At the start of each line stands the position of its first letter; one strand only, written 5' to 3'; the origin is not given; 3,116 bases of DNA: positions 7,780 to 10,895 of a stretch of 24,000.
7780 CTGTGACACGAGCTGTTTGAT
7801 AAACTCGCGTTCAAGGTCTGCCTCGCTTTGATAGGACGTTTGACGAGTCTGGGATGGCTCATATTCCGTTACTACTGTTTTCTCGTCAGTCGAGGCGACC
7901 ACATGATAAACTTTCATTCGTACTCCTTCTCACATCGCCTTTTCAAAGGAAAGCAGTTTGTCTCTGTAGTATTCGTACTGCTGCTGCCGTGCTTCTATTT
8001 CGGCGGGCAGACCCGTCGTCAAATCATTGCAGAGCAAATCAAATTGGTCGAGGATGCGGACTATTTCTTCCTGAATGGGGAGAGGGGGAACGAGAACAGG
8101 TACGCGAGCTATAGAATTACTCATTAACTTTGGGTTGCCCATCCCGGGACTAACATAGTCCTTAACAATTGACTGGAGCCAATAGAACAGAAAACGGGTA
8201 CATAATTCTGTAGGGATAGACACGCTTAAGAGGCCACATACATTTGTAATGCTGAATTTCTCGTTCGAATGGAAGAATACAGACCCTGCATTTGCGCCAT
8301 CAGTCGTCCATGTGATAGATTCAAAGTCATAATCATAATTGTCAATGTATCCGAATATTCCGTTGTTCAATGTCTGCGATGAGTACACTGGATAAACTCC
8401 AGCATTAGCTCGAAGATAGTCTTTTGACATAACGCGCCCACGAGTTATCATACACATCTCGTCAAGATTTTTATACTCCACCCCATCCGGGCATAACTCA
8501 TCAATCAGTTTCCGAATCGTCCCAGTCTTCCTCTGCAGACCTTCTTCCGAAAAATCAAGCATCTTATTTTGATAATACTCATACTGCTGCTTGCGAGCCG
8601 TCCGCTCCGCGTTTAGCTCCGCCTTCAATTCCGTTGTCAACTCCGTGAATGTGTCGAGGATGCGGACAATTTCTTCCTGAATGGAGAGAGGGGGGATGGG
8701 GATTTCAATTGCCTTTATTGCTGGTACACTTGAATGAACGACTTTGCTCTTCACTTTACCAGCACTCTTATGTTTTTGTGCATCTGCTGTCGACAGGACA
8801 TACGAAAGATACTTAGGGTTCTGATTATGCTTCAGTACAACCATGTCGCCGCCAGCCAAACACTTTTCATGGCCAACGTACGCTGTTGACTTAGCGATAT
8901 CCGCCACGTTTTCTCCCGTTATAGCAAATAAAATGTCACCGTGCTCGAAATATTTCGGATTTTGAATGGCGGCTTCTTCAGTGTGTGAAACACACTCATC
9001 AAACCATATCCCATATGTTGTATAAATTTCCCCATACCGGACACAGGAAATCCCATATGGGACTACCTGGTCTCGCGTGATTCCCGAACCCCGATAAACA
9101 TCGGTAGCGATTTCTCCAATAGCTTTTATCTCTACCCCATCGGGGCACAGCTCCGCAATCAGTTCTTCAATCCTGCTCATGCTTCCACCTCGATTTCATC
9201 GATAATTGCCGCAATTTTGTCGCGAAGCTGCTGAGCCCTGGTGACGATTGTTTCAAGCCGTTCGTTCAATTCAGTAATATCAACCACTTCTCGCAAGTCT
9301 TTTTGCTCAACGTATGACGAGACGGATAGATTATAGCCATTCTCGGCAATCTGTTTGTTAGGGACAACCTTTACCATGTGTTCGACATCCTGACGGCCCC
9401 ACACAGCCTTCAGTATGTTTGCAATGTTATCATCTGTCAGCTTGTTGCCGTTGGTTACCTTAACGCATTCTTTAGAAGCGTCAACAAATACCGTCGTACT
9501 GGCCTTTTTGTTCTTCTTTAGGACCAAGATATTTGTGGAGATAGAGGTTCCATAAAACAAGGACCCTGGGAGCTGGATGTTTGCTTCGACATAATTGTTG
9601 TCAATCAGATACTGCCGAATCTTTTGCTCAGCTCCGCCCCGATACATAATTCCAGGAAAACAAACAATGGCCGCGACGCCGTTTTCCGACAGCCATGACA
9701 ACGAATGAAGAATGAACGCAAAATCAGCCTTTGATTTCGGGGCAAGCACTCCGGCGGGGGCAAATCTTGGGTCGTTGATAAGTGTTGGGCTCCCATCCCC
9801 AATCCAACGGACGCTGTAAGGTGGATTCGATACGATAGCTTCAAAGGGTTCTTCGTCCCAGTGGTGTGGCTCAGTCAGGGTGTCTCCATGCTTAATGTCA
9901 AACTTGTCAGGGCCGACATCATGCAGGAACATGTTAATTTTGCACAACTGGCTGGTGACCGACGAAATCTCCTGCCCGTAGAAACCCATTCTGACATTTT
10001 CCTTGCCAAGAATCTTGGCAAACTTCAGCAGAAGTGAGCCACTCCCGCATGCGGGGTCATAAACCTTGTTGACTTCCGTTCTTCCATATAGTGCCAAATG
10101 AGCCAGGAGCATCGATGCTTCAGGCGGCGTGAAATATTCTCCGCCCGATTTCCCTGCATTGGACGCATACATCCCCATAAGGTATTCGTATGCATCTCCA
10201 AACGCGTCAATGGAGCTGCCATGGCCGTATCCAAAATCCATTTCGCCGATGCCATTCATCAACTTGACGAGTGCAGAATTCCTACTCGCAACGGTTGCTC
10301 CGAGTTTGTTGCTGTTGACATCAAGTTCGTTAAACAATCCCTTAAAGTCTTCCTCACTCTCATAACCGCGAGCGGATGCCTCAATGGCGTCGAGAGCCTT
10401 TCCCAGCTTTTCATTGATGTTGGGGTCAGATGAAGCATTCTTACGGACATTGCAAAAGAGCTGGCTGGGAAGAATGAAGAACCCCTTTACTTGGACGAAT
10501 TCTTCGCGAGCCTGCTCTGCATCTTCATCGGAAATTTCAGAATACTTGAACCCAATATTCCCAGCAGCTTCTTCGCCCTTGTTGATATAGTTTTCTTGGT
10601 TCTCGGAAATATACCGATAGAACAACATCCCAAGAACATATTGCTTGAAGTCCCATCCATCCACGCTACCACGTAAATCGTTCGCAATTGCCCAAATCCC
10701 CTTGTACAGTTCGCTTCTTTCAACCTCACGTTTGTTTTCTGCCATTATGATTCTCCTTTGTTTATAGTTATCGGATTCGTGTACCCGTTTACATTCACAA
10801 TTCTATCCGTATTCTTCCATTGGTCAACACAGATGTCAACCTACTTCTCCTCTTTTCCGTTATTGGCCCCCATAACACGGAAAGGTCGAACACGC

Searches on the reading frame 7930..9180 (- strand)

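Call 6: search_protein_families(library=pfam, proteins=[window:7930-9180:-], max_evalue=0.1)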
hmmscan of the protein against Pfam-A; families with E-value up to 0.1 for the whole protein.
window:7930-9180:- (416 aa): 2 families
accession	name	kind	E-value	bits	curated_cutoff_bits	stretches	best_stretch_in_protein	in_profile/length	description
PF01420.25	Methylase_S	-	1.8e-46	158.9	22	2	231-397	1-168/168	Type I restriction modification DNA specificity domain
PF18604.6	PreAtp-grasp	-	0.065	14.2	27.5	0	109-135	9-35/94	Pre ATP-grasp domain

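Call 7: search_protein_families(library=padloc, proteins=[window:7930-9180:-], max_evalue=0.1)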
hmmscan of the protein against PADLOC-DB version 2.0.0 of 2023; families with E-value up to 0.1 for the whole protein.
window:7930-9180:- (416 aa): 101 families (the best 25 are shown)
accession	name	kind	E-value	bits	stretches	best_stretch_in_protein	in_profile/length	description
PDLC03144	Specificity_I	-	2.5e-105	351.2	3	1-213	1-195/388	Type I specificity subunit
PDLC03057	Specificity_I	-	2.1e-88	294.9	2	1-219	1-216/407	Type I specificity subunit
PDLC03077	Specificity_I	-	4.3e-85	284.8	2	144-414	143-411/417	Type I specificity subunit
PDLC03126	Specificity_I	-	1.7e-62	210.2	3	344-414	618-688/690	Type I specificity subunit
PDLC03111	Specificity_I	-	3.8e-57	191.4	2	222-413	4-196/207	Type I specificity subunit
PDLC03131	Specificity_I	-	1.4e-53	180.8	2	184-411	211-424/439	Type I specificity subunit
PDLC04137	mad5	-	1e-37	128.3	1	15-406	2-390/392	mads_5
PDLC03068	Specificity_I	-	3.1e-36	123.4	2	44-379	33-364/403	Type I specificity subunit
PDLC03073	Specificity_I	-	3.4e-35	120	1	4-413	6-422/437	Type I specificity subunit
PDLC03190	Specificity_I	-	1.2e-32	111.5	2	229-410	13-188/389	Type I specificity subunit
PDLC03198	Specificity_I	-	1e-28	98.8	2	122-212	114-202/208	Type I specificity subunit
PDLC03099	Specificity_I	-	1.3e-25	88.4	2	236-381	7-144/405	Type I specificity subunit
PDLC03090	Specificity_I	-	3.6e-23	80.5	1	13-379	19-396/434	Type I specificity subunit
PDLC03107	Specificity_I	-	2.1e-22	77.7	2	21-199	8-169/392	Type I specificity subunit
PDLC03179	Specificity_I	-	6.7e-22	76.1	2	13-194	391-574/589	Type I specificity subunit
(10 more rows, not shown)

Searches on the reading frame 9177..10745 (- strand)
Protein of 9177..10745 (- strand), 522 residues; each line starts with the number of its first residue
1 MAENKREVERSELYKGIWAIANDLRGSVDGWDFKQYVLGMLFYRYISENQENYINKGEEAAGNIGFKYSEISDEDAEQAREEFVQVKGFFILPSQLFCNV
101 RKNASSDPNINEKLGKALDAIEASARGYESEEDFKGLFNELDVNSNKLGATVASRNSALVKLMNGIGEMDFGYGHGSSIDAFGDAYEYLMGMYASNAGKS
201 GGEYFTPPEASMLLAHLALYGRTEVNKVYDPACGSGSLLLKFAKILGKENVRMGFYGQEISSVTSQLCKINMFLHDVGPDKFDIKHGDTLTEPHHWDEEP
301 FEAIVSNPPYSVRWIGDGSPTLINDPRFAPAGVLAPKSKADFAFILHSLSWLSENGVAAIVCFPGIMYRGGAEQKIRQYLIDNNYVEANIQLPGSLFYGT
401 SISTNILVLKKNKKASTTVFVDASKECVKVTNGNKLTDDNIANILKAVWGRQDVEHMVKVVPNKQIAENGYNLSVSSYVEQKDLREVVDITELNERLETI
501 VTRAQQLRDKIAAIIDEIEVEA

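Call 6: search_protein_families(library=pfam, proteins=[window:9177-10745:-], max_evalue=0.1)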
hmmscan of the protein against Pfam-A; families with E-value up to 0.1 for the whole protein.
window:9177-10745:- (522 aa): 6 families
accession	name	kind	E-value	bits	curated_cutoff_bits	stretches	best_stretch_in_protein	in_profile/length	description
PF02384.22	N6_Mtase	-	4.8e-104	348.4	20.4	1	178-486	2-310/311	N-6 DNA Methylase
PF12161.14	HsdM_N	-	1.2e-20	75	24.5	1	15-165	3-134/135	HsdM N-terminal domain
PF05175.20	MTS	-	0.00062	19.9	23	1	212-310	22-108/170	Methyltransferase small domain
PF01170.24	UPF0020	-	0.00087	19.5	22.3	1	219-313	23-134/197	RMKL-like, methyltransferase domain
PF07669.17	Eco57I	-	0.00095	19.7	25.3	1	294-392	67-165/171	Eco57I restriction-modification methylase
PF13847.12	Methyltransf_31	-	0.0035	17.5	27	1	226-307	5-81/145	Methyltransferase domain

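Call 7: search_protein_families(library=padloc, proteins=[window:9177-10745:-], max_evalue=0.1)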
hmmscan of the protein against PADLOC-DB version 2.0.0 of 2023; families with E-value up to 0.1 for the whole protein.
window:9177-10745:- (522 aa): 40 families (the best 25 are shown)
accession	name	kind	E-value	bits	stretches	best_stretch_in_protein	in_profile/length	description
PDLC03022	MTase_I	-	6.7e-123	409.8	1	9-491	2-486/857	Type I methyltransferase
PDLC03027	MTase_I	-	1.4e-88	296.3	2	106-491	69-449/810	Type I methyltransferase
PDLC03031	MTase_I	-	4e-71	238.3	1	14-490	9-495/834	Type I methyltransferase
PDLC03032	MTase_I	-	1.5e-68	229.8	2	106-491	69-451/1001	Type I methyltransferase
PDLC03020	MTase_I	-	1.5e-56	190.2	1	12-404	5-398/410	Type I methyltransferase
PDLC04134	mad2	-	1.3e-53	180.6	1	6-447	134-483/492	mads_2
PDLC03240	MTase_II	-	9.8e-52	174.4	1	12-487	7-474/511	Type II methyltransferase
PDLC03033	MTase_I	-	4.3e-47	159.3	1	18-517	18-530/541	Type I methyltransferase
PDLC03021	MTase_I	-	1.7e-46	157.1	1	155-515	121-489/491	Type I methyltransferase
PDLC03019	MTase_I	-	7.8e-44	148.2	1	16-414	11-377/932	Type I methyltransferase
PDLC03028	MTase_I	-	6.5e-42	141.7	1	10-500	726-1211/1236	Type I methyltransferase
PDLC03029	MTase_I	-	3.9e-41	139.3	1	9-466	5-465/661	Type I methyltransferase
PDLC03038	MTase_I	-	2.6e-40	136.1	1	12-515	8-490/896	Type I methyltransferase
PDLC03039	MTase_I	-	3.3e-39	132.6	1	10-482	4-452/708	Type I methyltransferase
PDLC03035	MTase_I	-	4e-37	126.1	2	6-449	3-429/653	Type I methyltransferase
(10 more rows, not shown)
